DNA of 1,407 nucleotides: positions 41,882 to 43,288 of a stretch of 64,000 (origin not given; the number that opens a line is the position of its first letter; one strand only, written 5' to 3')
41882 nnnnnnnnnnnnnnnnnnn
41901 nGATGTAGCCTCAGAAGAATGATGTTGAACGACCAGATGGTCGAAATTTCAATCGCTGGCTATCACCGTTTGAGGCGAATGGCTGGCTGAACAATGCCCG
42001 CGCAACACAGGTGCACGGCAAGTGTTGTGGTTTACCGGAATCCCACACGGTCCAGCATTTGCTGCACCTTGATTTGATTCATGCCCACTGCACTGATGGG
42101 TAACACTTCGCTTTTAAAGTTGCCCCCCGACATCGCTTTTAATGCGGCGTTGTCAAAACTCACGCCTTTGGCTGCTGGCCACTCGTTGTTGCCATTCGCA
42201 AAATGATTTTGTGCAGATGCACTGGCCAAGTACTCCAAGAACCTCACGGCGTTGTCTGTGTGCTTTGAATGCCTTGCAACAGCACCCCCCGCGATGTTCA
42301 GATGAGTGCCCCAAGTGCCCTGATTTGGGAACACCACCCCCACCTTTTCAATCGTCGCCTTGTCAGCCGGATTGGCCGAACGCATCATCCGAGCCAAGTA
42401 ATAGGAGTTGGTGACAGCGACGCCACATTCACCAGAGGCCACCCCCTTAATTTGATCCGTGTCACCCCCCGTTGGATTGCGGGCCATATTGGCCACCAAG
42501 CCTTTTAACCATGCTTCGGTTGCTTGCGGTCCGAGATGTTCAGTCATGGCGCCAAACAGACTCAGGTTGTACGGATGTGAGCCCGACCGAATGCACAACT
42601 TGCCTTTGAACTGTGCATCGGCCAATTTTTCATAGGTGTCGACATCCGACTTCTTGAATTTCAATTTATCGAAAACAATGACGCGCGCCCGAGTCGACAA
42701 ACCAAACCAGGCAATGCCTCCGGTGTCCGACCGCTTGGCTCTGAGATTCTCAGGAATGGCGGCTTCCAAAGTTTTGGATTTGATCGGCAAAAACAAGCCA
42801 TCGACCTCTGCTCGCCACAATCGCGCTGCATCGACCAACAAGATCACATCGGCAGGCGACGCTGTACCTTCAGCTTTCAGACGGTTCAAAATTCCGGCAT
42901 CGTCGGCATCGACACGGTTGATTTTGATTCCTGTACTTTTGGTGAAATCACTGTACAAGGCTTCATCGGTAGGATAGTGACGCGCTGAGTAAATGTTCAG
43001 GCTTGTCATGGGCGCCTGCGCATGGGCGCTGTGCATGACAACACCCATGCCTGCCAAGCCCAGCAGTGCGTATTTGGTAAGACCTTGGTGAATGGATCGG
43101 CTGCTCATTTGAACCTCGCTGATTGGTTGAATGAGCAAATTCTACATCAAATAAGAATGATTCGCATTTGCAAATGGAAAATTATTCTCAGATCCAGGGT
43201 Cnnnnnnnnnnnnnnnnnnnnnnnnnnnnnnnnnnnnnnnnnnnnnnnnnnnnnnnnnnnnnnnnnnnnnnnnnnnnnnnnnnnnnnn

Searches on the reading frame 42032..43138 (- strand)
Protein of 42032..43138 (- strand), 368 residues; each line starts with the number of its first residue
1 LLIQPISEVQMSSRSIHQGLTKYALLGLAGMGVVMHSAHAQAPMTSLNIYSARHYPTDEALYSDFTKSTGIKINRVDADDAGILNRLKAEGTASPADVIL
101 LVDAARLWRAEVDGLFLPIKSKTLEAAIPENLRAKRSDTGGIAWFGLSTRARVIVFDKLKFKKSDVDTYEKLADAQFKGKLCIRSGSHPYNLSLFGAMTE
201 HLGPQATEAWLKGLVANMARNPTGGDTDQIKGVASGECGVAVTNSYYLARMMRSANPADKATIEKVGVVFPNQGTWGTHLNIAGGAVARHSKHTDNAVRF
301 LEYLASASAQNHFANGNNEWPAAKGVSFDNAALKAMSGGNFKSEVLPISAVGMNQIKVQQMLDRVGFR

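Call 97: search_solved_structures(query=window:42032-43138:-, max_evalue=1e-10)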
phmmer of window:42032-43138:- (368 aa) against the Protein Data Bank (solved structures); distinct sequences matched with E-value up to 1e-10: 28.
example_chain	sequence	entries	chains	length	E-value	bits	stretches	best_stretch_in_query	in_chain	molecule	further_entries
6g7n_A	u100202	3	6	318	1.6e-89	303.8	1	46-368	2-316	Extracellular solute-binding protein, family 1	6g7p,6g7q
2pt1_A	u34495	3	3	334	4.5e-85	289.2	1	44-366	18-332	Iron transport protein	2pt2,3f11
2voz_A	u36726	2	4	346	2.4e-79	270.3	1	37-367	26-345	PERIPLASMIC IRON-BINDING PROTEIN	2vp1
1y4t_A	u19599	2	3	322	2.8e-67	230.7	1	46-368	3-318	putative iron-uptake ABC transport system periplasmic iron-binding protein | Putative iron-uptake ABC transport system,periplasmic iron-binding protein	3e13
1q35_A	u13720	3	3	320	3.5e-65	223.8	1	46-367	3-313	iron binding protein FbpA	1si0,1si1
1y9u_A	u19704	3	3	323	6e-64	219.7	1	47-367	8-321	putative iron binding protein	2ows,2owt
7li0_A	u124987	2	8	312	1.2e-57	199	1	48-368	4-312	Fe(3+) ABC transporter substrate-binding protein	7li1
8c4y_AAA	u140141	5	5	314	6.4e-57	196.6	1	47-367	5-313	Putative iron ABC transporter, substrate binding protein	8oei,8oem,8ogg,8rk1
7w3w_A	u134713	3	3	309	5.2e-26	95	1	47-326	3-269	Iron-utilization periplasmic protein | Ferric iron ABC transporter iron-binding protein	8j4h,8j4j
8k7n_A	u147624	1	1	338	1.5e-23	86.9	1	43-328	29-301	Ferric iron ABC transporter, iron-binding protein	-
1xvy_A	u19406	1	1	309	1.6e-22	83.5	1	48-328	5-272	sfuA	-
1xvx_A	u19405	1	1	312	2.6e-22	82.8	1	47-327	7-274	YfuA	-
6iwf_A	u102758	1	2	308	3e-22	82.6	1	46-334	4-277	Ferric iron-binding protein HitA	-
6ivy_A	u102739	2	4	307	3.4e-22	82.4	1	46-334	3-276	Periplasmic Ferric iron-binding Protein HitA | Ferric iron-binding periplasmic protein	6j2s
3wae_A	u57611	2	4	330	1.9e-21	80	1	27-333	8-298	IRON ABC TRANSPORTER, PERIPLASMIC IRON-BINDING PROTEIN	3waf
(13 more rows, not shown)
